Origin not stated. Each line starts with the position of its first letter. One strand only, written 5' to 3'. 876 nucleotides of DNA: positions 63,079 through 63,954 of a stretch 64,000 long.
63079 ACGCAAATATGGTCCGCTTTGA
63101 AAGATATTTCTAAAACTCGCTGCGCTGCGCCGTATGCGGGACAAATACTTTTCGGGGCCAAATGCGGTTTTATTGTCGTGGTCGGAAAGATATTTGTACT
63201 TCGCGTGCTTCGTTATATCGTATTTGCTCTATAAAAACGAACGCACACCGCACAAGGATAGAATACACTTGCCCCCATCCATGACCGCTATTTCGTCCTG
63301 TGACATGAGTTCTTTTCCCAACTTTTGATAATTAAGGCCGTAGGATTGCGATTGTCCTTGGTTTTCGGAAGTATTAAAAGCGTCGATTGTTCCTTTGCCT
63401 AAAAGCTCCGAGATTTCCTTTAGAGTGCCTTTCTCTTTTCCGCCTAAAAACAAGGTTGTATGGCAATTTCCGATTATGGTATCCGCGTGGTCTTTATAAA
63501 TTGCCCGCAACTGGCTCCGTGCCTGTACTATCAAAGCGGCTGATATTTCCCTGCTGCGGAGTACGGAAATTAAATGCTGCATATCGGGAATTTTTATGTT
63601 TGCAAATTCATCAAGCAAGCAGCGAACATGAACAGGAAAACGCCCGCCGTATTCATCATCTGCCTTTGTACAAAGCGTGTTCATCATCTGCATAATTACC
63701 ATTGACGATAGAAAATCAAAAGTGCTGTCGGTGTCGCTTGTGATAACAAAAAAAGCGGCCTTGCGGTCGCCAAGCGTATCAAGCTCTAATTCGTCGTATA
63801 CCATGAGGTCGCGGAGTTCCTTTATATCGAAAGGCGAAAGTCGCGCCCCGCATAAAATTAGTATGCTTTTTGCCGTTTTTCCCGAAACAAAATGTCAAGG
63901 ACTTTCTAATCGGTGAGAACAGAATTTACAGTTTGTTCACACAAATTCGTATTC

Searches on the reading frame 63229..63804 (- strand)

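Call 22: search_protein_families(library=pfam, proteins=[window:63229-63804:-], max_evalue=0.00001)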
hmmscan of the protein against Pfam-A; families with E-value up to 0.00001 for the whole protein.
window:63229-63804:- (191 aa): 3 families
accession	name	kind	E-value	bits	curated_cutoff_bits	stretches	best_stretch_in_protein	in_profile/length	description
PF12696.13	TraG-D_C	-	8.1e-35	119.9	22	1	59-176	1-125/126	TraM recognition site of TraD and TraG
PF02534.20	T4SS-DNA_transf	-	2.3e-23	83.2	20.1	1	7-182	252-430/468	Type IV secretory system Conjugative DNA transfer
PF10412.15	TrwB_AAD_bind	-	1.2e-10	41.2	20.5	1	61-182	247-373/387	Type IV secretion-system coupling protein DNA-binding domain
